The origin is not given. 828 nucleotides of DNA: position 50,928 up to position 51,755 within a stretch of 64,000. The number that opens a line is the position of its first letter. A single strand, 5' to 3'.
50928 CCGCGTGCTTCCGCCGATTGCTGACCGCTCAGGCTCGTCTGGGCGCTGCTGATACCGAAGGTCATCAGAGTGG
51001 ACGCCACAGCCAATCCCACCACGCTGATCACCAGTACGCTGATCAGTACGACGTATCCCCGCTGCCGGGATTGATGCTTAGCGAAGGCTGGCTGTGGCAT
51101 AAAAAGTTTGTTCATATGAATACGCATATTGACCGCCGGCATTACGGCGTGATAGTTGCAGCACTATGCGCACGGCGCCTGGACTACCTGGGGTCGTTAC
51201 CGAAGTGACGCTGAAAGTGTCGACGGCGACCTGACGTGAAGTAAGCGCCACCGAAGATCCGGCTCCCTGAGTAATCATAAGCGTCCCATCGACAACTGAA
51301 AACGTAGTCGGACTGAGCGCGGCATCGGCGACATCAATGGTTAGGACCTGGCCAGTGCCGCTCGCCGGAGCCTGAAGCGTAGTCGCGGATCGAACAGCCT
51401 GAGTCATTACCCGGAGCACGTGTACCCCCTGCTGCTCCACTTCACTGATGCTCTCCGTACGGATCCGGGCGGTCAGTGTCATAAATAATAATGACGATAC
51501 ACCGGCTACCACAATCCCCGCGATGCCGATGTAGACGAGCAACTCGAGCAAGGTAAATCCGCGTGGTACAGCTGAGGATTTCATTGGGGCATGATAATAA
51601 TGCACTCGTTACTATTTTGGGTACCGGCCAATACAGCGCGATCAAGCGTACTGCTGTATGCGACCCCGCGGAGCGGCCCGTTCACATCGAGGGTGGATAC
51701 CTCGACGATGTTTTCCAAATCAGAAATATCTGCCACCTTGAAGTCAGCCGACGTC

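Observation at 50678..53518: Cluster of four type IV pilin-like genes including a PilV-like pilin fused to a six-bladed LVIVD-repeat propeller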

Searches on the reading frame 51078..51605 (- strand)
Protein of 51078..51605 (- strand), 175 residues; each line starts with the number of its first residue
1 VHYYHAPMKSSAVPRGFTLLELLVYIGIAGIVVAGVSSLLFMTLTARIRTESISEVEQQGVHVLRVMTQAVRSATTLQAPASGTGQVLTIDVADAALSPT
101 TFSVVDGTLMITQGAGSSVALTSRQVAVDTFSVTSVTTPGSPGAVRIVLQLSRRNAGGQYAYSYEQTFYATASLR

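Call 3: search_protein_families(library=pfam, proteins=[window:51078-51605:-], max_evalue=0.1)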
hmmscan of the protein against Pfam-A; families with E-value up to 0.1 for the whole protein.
window:51078-51605:- (175 aa): 1 family
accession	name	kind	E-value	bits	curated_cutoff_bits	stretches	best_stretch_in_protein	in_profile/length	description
PF07963.17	N_methyl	-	2.1e-06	27.5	21.2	1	15-36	5-26/27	Prokaryotic N-terminal methylation motif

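Call 4: search_protein_families(library=ncbifam, proteins=[window:51078-51605:-], max_evalue=0.1)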
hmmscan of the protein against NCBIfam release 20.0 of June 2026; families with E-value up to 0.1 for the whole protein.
window:51078-51605:- (175 aa): 7 families
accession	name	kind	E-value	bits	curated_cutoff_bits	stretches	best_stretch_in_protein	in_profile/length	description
TIGR02532.1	IV_pilin_GFxxxE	domain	0.00063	19.5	16.3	1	15-36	2-23/24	prepilin-type N-terminal cleavage/methylation domain-containing protein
TIGR01708.2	typeII_sec_gspH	equivalog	0.01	15.8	80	1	15-37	2-24/169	type II secretion system minor pseudopilin GspH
NF007848.0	PRK10557.1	equivalog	0.011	15.1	120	1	14-74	10-70/192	prepilin peptidase-dependent protein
TIGR02599.1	TIGR02599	subfamily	0.02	14.1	256.5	1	16-75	1-60/361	Verru_Chthon cassette protein C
TIGR01710.1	typeII_sec_gspG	equivalog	0.034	14.2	88.85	1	15-42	1-28/134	type II secretion system major pseudopilin GspG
NF033903.0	VaFE_rpt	domain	0.063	13.6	24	1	57-166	10-114/121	VaFE repeat-containing surface-anchored protein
NF041775.1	typeIV_PilA_Myxo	equivalog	0.082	12.9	400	0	15-49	11-44/214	type IV pilin protein PilA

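Call 78: search_protein_families(library=pfam, proteins=[window:51078-51584:-], max_evalue=0.01)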
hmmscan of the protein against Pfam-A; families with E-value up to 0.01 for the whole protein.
window:51078-51584:- (168 aa): 1 family
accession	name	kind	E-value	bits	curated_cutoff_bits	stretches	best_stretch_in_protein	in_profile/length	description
PF07963.17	N_methyl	-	1.9e-06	27.6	21.2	1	8-29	5-26/27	Prokaryotic N-terminal methylation motif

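Call 85: search_protein_families(library=ncbifam, alignment_id=A7, max_evalue=0.05)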
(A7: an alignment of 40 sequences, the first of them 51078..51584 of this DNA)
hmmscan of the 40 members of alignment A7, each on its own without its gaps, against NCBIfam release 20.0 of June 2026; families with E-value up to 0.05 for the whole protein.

A. member 1, window:51078-51584:- (168 aa): 5 families
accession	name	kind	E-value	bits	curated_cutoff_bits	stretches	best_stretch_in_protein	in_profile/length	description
TIGR02532.1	IV_pilin_GFxxxE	domain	0.00058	19.6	16.3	1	8-29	2-23/24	prepilin-type N-terminal cleavage/methylation domain-containing protein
TIGR01708.2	typeII_sec_gspH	equivalog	0.01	15.8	80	1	8-30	2-24/169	type II secretion system minor pseudopilin GspH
NF007848.0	PRK10557.1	equivalog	0.011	15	120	0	7-67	10-70/192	prepilin peptidase-dependent protein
TIGR02599.1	TIGR02599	subfamily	0.018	14.3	256.5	1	9-68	1-60/361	Verru_Chthon cassette protein C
TIGR01710.1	typeII_sec_gspG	equivalog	0.031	14.3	88.85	0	8-36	1-29/134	type II secretion system major pseudopilin GspG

B. families by the number of members that match (of 40 scanned): 44 families (the first 25 are shown)
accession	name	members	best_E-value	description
NF007848.0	PRK10557.1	37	7.3e-07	prepilin peptidase-dependent protein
NF038304.1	EPS_HpsC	29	7e-07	hormogonium polysaccharide secretion pseudopilin HpsC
NF041002.1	pilin_ComGF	27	3e-06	competence type IV pilus minor pilin ComGF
NF040982.1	ComGD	26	6e-07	competence type IV pilus minor pilin ComGD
TIGR02532.1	IV_pilin_GFxxxE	20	1.4e-05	prepilin-type N-terminal cleavage/methylation domain-containing protein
NF007800.0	PRK10506.1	19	0.00018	prepilin peptidase-dependent protein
TIGR02599.1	TIGR02599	16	3e-05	Verru_Chthon cassette protein C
TIGR01708.2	typeII_sec_gspH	15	1.4e-05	type II secretion system minor pseudopilin GspH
NF041013.1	T4P_ComGE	14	1.3e-05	competence type IV pilus minor pilin ComGE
NF038303.1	EPS_HpsB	11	0.00045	hormogonium polysaccharide secretion pseudopilin HpsB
NF041775.1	typeIV_PilA_Myxo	10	0.00069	type IV pilin protein PilA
NF007660.0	PRK10332.1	8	3.4e-06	prepilin-type N-terminal cleavage/methylation domain-containing protein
TIGR01707.1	gspI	8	0.0036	type II secretion system minor pseudopilin GspI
NF040999.1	pilin_ComGC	5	0.003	competence type IV pilus major pilin ComGC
TIGR02596.1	TIGR02596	3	0.0045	Verru_Chthon cassette protein D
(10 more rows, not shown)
